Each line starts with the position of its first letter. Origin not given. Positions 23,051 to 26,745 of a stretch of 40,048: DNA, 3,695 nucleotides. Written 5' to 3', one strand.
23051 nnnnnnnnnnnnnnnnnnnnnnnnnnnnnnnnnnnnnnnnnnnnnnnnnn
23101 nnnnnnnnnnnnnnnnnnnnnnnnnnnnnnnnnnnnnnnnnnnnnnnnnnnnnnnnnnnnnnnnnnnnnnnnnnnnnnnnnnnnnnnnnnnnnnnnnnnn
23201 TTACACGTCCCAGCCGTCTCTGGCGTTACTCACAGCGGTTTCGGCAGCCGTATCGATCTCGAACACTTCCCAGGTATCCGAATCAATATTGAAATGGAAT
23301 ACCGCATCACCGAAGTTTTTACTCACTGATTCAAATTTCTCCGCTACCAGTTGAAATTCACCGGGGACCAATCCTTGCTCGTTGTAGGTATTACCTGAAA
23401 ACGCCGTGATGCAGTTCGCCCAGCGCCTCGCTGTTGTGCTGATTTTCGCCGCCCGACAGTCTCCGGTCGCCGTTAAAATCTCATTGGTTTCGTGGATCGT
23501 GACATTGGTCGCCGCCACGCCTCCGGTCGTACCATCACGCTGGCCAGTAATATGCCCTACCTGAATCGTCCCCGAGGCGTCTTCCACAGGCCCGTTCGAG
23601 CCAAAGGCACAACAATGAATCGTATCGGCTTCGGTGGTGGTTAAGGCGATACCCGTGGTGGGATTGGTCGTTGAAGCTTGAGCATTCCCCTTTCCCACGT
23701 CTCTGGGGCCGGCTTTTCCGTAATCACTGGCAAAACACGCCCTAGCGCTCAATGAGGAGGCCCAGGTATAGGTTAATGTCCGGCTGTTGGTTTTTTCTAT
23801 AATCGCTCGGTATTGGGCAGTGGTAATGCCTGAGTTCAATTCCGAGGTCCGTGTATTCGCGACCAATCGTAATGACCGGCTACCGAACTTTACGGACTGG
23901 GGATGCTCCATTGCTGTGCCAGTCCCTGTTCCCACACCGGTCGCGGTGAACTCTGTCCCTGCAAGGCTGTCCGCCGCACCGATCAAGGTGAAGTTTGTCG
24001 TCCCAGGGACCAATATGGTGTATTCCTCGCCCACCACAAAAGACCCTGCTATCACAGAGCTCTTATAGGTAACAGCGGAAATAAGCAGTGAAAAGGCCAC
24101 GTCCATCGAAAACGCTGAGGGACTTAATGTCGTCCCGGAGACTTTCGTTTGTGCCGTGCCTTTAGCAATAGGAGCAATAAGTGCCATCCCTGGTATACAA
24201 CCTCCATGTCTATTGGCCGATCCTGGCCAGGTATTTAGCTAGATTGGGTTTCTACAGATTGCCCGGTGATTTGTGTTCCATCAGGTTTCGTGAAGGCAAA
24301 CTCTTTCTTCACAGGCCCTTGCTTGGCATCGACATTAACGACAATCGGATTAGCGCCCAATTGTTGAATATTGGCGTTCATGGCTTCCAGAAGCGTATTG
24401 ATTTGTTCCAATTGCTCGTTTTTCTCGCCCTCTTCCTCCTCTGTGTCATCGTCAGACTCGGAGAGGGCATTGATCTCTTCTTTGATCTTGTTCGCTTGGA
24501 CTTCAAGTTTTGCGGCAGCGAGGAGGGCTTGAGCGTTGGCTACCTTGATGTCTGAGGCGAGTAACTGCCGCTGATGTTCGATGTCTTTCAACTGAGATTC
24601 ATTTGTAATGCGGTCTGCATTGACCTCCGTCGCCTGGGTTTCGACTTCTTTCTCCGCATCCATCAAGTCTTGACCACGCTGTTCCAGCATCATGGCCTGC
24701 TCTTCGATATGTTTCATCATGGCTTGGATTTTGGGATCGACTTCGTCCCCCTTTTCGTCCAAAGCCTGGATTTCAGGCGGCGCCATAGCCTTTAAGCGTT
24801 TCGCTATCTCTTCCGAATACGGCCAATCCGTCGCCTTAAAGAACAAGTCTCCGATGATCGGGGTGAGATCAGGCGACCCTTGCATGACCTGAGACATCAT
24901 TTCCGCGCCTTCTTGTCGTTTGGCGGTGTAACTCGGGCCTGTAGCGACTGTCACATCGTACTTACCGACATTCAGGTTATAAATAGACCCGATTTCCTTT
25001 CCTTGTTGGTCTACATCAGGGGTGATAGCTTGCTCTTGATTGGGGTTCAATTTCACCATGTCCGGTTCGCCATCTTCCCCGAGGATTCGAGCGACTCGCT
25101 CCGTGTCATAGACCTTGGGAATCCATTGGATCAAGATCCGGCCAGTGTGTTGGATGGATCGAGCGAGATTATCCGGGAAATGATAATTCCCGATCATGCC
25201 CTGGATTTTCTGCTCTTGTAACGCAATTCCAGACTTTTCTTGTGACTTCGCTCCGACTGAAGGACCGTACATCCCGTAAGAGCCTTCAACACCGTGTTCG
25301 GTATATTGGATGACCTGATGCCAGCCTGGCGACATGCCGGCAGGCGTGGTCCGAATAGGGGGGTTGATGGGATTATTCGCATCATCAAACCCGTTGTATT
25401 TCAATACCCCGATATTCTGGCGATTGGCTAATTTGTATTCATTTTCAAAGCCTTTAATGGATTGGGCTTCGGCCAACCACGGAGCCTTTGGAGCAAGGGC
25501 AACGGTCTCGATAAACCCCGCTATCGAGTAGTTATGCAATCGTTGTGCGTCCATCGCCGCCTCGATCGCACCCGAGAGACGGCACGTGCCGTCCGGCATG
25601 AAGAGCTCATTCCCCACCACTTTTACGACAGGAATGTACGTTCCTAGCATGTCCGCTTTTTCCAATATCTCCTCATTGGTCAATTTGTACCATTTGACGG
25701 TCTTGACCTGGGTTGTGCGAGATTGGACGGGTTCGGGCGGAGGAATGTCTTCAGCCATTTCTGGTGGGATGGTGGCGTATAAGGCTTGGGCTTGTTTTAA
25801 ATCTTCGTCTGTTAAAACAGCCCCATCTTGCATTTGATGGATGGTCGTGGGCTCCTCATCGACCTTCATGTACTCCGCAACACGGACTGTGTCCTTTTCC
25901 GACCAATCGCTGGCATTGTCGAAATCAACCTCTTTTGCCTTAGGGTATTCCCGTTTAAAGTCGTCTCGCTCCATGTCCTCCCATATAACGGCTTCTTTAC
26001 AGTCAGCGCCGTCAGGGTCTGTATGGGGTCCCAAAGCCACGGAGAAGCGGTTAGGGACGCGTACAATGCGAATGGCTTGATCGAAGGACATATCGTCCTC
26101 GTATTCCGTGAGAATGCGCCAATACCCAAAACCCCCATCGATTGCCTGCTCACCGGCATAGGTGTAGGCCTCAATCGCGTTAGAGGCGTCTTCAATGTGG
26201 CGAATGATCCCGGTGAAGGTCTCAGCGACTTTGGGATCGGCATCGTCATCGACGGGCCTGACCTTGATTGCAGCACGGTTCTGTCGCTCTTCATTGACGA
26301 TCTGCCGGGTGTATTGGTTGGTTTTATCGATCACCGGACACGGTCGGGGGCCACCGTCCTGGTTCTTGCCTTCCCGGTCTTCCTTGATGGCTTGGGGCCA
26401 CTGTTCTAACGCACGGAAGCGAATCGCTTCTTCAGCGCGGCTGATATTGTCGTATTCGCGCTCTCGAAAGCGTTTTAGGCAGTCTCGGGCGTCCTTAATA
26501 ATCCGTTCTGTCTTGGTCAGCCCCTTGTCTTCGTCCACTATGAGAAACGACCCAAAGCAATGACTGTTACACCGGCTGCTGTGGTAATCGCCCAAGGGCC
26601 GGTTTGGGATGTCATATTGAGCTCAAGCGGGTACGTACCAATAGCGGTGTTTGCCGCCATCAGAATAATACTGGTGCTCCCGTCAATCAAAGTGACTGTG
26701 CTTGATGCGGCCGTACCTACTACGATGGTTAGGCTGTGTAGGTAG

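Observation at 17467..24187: A roughly 6.7-kb six-gene insertion between portal and scaffold in an otherwise P22-ordered head module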

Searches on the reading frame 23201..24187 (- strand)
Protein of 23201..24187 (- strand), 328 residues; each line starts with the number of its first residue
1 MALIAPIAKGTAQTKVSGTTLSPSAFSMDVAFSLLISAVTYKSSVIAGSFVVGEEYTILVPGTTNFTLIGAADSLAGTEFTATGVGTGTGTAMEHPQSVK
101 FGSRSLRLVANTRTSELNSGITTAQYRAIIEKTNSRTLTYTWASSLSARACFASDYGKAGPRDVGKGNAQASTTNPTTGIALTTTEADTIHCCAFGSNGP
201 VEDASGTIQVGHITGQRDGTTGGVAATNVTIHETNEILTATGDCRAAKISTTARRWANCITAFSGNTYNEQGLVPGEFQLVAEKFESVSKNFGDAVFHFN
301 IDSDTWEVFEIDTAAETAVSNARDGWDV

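Call 4: search_protein_families(library=phrogs, proteins=[window:23201-24187:-], max_evalue=0.01)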
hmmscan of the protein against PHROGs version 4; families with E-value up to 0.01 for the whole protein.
window:23201-24187:- (328 aa): 0 families

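Call 6: search_protein_families(library=pfam, proteins=[window:23201-24187:-], max_evalue=1)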
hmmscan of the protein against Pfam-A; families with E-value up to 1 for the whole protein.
window:23201-24187:- (328 aa): 0 families

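Call 55: search_dna_similar(query=window:23201-24187:-, collection=phages, mode=protein, max_evalue=0.01, max_rows=20)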
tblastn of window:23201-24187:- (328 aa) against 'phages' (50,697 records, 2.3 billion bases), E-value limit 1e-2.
No match.

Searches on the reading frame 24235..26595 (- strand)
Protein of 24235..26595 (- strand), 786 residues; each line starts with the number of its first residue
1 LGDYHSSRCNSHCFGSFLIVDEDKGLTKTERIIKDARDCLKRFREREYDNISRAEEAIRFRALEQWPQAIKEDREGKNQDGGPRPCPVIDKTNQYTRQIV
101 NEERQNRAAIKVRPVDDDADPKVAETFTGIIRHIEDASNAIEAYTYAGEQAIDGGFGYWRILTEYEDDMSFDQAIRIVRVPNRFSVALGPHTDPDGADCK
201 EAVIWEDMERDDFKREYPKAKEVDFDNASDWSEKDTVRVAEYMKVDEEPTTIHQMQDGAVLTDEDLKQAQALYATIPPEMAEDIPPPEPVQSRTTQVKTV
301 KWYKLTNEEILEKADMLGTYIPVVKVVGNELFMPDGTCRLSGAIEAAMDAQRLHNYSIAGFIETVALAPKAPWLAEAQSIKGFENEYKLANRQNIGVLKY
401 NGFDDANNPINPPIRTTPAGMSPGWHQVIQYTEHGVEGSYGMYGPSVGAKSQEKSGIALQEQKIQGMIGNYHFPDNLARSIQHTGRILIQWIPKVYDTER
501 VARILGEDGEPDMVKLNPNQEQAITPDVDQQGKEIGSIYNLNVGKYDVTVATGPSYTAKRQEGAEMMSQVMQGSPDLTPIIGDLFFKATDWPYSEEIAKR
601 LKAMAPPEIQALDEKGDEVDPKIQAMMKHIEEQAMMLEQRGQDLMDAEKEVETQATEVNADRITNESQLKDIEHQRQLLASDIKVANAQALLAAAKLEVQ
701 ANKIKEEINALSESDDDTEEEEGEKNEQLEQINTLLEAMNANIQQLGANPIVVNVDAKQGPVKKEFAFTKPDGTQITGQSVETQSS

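Call 4: search_protein_families(library=phrogs, proteins=[window:24235-26595:-], max_evalue=0.01)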
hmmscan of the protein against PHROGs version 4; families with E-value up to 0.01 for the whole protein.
window:24235-26595:- (786 aa): 2 families
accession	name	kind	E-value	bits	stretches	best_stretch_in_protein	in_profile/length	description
phrog_156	-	head and packaging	4.7e-107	360.1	1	32-715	11-663/681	portal protein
phrog_14911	-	unknown function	2.4e-27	96.9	1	54-391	28-367/404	-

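Call 7: search_dna_similar(query=window:24235-26595:-, collection=phages, mode=protein, max_rows=25)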
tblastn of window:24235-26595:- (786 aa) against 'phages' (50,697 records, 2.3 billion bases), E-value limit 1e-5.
Records with a match: 256; places in all: 257; records where one place covers at least 80% of the query: 23.
Best place of each record, by identity: <60% 256.
By first word of the organism name: Salmonella 95; Ralstonia 31; Escherichia 28; Vibrio 23; Enterobacteria 16; Bacteriophage 15; Caudoviricetes 8; Shewanella 3; Xylella 3; Kosakonia 3; and 18 more.
By host as written in the record: - 34; Salmonella enterica subsp. enterica serovar Typhimurium 21; Salmonella sp. 17; Escherichia coli 15; Vibrio crassostreae 12; Salmonella enterica 11; Ralstonia solanacearum 7; Ralstonia pseudosolanacearum I-31 (MT043) 6; and 85 more.
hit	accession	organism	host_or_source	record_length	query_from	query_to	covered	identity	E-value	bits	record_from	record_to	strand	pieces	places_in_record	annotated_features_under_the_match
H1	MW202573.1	Caudoviricetes sp.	Manatee Spring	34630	15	622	77%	42.0%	9e-139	459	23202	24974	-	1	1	phage P22 like portal protein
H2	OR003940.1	Phage DSL-LC05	Gammaproteobacteria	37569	65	658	76%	39.6%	5e-119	401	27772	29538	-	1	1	portal protein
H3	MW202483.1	Caudoviricetes sp.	Manatee Spring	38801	65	660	76%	38.1%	2e-111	379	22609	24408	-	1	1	phage P22 like portal protein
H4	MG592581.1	Vibrio phage 1.211.A._10N.222.52.F11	Vibrio tasmaniensis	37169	21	680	84%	32.6%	3e-83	296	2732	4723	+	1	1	portal protein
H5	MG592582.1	Vibrio phage 1.211.B._10N.222.52.F11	Vibrio tasmaniensis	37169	21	680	84%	32.6%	3e-83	296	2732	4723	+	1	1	portal protein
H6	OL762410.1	Vibrio phage vB_ValP_FGH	Vibrio alginolyticus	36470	23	678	83%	32.8%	5e-79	284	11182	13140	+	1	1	hypothetical protein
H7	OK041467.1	Pseudomonas phage PAE2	Pseudomonas aeruginosa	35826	65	674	78%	35.1%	4e-107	367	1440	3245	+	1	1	putative portal protein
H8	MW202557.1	Caudoviricetes sp.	Manatee Spring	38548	27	680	83%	32.5%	1e-87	310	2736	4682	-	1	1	phage P22 like portal protein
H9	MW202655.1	Bacteriophage sp.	Manatee Spring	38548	27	680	83%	32.5%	1e-87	310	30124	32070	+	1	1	phage P22 like portal protein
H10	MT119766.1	Xanthomonas phage PBR31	Xanthomonas campestris pv. campestris ...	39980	31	630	76%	35.2%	7e-95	331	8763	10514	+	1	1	portal protein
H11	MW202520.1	Caudoviricetes sp.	Manatee Spring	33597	33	644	78%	34.5%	2e-96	335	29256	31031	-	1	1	phage P22 like portal protein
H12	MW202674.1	Caudoviricetes sp.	Manatee Spring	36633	33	628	76%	35.4%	3e-95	332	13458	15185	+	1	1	phage P22 like portal protein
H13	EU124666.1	Thalassomonas phage BA3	Thalassomonas loyana LMG 22536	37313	21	678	84%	32.0%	9e-81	289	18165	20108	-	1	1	hypothetical protein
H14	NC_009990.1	Thalassomonas phage BA3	Thalassomonas loyana LMG 22536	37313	21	678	84%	32.0%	9e-81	289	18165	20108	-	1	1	portal protein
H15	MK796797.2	Shewanella phage X14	Shewanella inventionis KX27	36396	23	680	84%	31.7%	2e-81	291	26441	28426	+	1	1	portal protein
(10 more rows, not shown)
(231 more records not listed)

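Call 9: get_annotated_region(hit=H1, flank=12000)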
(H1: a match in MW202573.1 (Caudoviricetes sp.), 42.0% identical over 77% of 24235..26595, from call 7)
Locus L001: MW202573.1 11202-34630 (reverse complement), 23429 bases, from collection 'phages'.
description: Myoviridae sp. isolate ctTUS972, complete genome.
organism: Caudoviricetes sp. (NCBI taxid 2832643)
taxonomy: Viruses; Duplodnaviria; Heunggongvirae; Uroviricota; Caudoviricetes
host: -; source: Manatee Spring; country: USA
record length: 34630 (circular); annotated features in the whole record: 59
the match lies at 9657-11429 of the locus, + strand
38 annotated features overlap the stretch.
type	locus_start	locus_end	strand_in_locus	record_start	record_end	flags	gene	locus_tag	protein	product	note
CDS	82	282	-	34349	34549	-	-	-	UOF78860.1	hypothetical protein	-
CDS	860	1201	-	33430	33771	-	-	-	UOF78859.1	zinc finger domain protein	-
CDS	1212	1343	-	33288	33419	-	-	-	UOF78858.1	hypothetical protein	-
CDS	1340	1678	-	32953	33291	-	-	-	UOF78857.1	hypothetical protein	-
CDS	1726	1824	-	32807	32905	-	-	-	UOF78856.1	hypothetical protein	-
CDS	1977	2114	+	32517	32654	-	-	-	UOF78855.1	hypothetical protein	-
CDS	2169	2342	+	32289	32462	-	-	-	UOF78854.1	repressor protein factoR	-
CDS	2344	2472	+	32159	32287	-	-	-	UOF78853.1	hypothetical protein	-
CDS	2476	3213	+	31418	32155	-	-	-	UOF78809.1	hypothetical protein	-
CDS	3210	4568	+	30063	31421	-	-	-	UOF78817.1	replicative helicase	-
CDS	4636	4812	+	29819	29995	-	-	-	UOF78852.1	hypothetical protein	-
CDS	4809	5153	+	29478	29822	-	-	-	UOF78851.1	hypothetical protein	-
CDS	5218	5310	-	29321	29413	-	-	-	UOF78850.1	hypothetical protein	-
CDS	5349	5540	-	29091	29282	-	-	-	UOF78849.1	hypothetical protein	-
CDS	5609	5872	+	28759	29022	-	-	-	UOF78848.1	hypothetical protein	-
CDS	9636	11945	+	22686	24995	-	-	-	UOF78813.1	phage P22 like portal protein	-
CDS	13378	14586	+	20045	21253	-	-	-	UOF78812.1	P22 coat protein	-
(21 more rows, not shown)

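Call 10: get_annotated_region(hit=H2, flank=12000)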
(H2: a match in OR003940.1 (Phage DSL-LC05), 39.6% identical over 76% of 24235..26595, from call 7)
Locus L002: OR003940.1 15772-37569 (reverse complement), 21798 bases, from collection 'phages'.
description: Phage DSL-LC05, complete genome.
organism: Phage DSL-LC05 (NCBI taxid 3058959)
taxonomy: Viruses; Duplodnaviria; Heunggongvirae; Uroviricota; Caudoviricetes
host: Gammaproteobacteria; source: water sample of Dishui Lake; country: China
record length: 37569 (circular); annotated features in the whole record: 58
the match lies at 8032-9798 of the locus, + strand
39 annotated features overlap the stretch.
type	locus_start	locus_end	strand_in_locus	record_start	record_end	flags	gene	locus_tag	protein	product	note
CDS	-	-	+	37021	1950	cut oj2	-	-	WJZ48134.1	DNA primase/polymerase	DNA primase/polymerase, bifunctional, N-terminal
CDS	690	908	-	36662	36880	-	-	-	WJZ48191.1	hypothetical protein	-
CDS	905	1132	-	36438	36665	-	-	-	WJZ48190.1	hypothetical protein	-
CDS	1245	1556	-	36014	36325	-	-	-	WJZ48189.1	repressor protein C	-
CDS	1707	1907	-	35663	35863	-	-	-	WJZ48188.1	hypothetical protein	-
CDS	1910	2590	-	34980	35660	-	-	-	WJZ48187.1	hypothetical protein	-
CDS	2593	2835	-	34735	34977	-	-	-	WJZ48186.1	hypothetical protein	-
CDS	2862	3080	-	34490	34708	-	-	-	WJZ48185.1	hypothetical protein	-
CDS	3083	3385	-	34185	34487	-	-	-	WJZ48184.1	putative endonuclease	-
CDS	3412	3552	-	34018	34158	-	-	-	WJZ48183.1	hypothetical protein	-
CDS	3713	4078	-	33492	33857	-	-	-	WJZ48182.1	hypothetical protein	-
CDS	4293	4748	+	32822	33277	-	-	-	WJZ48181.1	terminase small subunit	-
CDS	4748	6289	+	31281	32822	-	-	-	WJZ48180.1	terminase large subunit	-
CDS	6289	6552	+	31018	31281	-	-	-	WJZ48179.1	hypothetical protein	-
CDS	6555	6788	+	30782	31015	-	-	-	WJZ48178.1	hypothetical protein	-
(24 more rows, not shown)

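Call 11: get_annotated_region(hit=H4, flank=12000)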
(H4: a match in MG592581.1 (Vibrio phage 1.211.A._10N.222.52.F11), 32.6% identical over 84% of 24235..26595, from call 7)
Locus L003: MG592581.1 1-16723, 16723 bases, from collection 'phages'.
description: Vibrio phage 1.211.A._10N.222.52.F11, partial genome.
organism: Vibrio phage 1.211.A._10N.222.52.F11 (NCBI taxid 1881452)
taxonomy: Viruses; Duplodnaviria; Heunggongvirae; Uroviricota; Caudoviricetes
host: Vibrio tasmaniensis; source: iron chloride precipitation of 0.2um-filtered seawater, resuspended in oxalate solution; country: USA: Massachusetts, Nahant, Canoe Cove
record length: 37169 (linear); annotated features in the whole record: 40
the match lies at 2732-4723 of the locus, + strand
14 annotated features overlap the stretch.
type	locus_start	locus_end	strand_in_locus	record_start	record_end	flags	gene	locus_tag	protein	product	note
CDS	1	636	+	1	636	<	-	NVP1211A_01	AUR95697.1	terminase small subunit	NVP1211A_01; tara_best_match:OM-RGC.v1.017469300; cvp_best_match:RF_PEP_460042902; InterPro:IPR005335; ...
CDS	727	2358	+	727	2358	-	-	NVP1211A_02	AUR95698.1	terminase large subunit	NVP1211A_02; aclame_best_match:protein:vir:108299; cvp_best_match:RF_PEP_160700611; VirFam ID:Large subunit terminase ...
CDS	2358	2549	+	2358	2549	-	-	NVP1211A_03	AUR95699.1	hypothetical protein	NVP1211A_03; aclame_best_match:protein:vir:108297; cvp_best_match:RF_PEP_160700610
CDS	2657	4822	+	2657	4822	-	-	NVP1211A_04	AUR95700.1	portal protein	NVP1211A_04; aclame_best_match:protein:vir:108295; tara_best_match:OM-RGC.v1.000666532; ...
CDS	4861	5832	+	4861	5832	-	-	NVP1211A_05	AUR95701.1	coil containing protein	NVP1211A_05; aclame_best_match:protein:vir:108310; cvp_best_match:RF_PEP_160700608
CDS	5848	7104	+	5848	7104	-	-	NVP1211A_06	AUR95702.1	coat protein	NVP1211A_06; aclame_best_match:protein:vir:108303; tara_best_match:OM-RGC.v1.003496663; ...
CDS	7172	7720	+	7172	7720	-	-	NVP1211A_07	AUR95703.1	coil containing protein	NVP1211A_07; aclame_best_match:protein:vir:108307; cvp_best_match:RF_PEP_160700605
CDS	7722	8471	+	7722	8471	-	-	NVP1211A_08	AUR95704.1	head completion adaptor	NVP1211A_08; aclame_best_match:protein:vir:108311; tara_best_match:OM-RGC.v1.012123407; ...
CDS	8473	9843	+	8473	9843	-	-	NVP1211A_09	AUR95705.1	stabilization protein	NVP1211A_09; aclame_best_match:protein:vir:108312; tara_best_match:OM-RGC.v1.001909404; ...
CDS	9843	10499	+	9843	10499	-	-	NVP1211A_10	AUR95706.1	coil containing protein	NVP1211A_10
CDS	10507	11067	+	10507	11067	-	-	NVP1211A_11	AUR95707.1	hypothetical protein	NVP1211A_11; aclame_best_match:protein:vir:108302; tara_best_match:OM-RGC.v1.008709471; cvp_best_match:RF_PEP_160700601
CDS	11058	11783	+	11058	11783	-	-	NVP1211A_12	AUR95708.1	coil containing protein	NVP1211A_12; aclame_best_match:protein:vir:108308; tara_best_match:OM-RGC.v1.011074502; cvp_best_match:RF_PEP_160700600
CDS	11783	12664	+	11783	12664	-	-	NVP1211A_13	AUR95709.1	hypothetical protein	NVP1211A_13; aclame_best_match:protein:vir:108298; cvp_best_match:RF_PEP_160700599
CDS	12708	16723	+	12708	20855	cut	-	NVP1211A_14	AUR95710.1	N-6 adenine-specific DNA methylase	NVP1211A_14; InterPro:IPR002052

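Call 42: find_related_loci(query=window:24235-26595:-, collection=viral_contigs, flank=10000)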
Query window:24235-26595:- (786 aa) in viral_contigs; peptide patterns used: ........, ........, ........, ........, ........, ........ (x = any residue, [..] = any of these).
43 stretches matched a pattern; 1 encode a relative of the query (tblastn E <= 1e-3); 1 distinct loci.
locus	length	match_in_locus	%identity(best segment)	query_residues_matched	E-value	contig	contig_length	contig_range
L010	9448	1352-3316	60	19-688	0e+0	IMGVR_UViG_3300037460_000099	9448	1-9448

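Call 46: search_protein_families(library=phrogs, proteins=[L010:3637-5217:+, L010:5210-5611:+, L001:11956-12453:+, L002:10032-10394:+, L002:10391-11155:+, L002:11641-12153:+, L002:12163-12780:+, L002:12790-14241:+, L002:14257-14550:+, L002:14574-14819:+], max_evalue=0.01)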
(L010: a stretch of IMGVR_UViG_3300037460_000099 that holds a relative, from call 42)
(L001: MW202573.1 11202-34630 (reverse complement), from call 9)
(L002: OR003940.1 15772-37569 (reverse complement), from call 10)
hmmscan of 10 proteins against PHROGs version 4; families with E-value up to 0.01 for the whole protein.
L010:3637-5217:+ (526 aa): 3 families
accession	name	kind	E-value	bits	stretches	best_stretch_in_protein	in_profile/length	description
phrog_1645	-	head and packaging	1.2e-58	200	3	209-318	155-265/440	virion structural protein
phrog_5838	-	head and packaging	3.8e-17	62.4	1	233-321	570-659/1106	virion structural protein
phrog_22827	-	unknown function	0.00011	22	1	85-156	528-599/613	-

L010:5210-5611:+ (133 aa): 0 families

L001:11956-12453:+ (165 aa): 1 family
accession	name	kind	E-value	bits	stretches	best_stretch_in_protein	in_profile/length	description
phrog_644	-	unknown function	0.0078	17.1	0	1-40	1-40/174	-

L002:10032-10394:+ (120 aa): 1 family
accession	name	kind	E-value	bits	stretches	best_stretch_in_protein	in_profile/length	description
phrog_858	-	transcription regulation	1.9e-23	84.3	1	2-119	14-128/129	starvation-inducible transcriptional regulator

L002:10391-11155:+ (254 aa): 1 family
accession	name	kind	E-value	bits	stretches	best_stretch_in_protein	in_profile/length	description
phrog_8198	-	unknown function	8.6e-40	137.7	1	17-250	39-262/262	-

L002:11641-12153:+ (170 aa): 4 families
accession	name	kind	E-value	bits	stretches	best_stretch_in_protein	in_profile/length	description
phrog_26190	-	unknown function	4.3e-10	40.3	1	15-96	12-90/260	-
phrog_11431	-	head and packaging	0.00033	20.4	1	88-169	161-242/578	virion structural protein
phrog_17587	-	tail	0.00061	19.3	1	108-160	259-312/641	tail fiber protein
phrog_21488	-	unknown function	0.0024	16.9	1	111-167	335-392/774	-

L002:12163-12780:+ (205 aa): 3 families
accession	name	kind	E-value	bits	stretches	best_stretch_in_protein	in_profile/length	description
phrog_17970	-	unknown function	7.9e-14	52.8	1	44-173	174-306/357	-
phrog_29288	-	unknown function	2.8e-09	36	1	50-189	1399-1540/1558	-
phrog_23731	-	unknown function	0.0015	18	1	61-135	558-631/701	-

L002:12790-14241:+ (483 aa): 17 families
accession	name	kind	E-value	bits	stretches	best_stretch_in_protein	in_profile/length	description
phrog_15455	-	tail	3.8e-09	36.6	1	14-73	146-207/652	tail fiber protein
phrog_18522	-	tail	4.3e-08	32.9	1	8-150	166-301/612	tail protein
phrog_4250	-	tail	1.2e-07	31.5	1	12-107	217-292/786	EPS depolymerase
phrog_14558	-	tail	3.6e-07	29.8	1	15-73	104-157/740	tail spike protein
phrog_14442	-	tail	3e-06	27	1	2-59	179-242/733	tail protein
phrog_17312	-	tail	3.4e-06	26.6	1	20-147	299-432/792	tail protein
phrog_20911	-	tail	4e-06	26.7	1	13-48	162-197/654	tail spike protein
phrog_31454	-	unknown function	8.4e-06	25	1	15-121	162-263/799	-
phrog_20231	-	tail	1.4e-05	24.9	1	15-91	173-236/691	tail protein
phrog_13893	-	tail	1.9e-05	24.2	1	15-63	197-238/648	tail protein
phrog_15175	-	head and packaging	4.7e-05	23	1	13-154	230-368/647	virion structural protein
phrog_3918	-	tail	5.6e-05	22.8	1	7-90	203-288/707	tail fiber protein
phrog_7458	-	tail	7.1e-05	22.3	1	14-77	121-179/732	tail spike protein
phrog_8280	-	tail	0.00012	22.8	1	14-386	148-479/632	tail spike protein with colonic acid degradation activity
phrog_13144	-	unknown function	0.00021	21.2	1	14-98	66-143/464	-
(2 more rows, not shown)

L002:14257-14550:+ (97 aa): 1 family
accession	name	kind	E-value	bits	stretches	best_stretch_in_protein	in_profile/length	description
phrog_18037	-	unknown function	3.3e-10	41.4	1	27-96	11-90/97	-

L002:14574-14819:+ (81 aa): 1 family
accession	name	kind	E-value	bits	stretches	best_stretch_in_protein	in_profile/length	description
phrog_6228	-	unknown function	7e-21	75.6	1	1-78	4-85/92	-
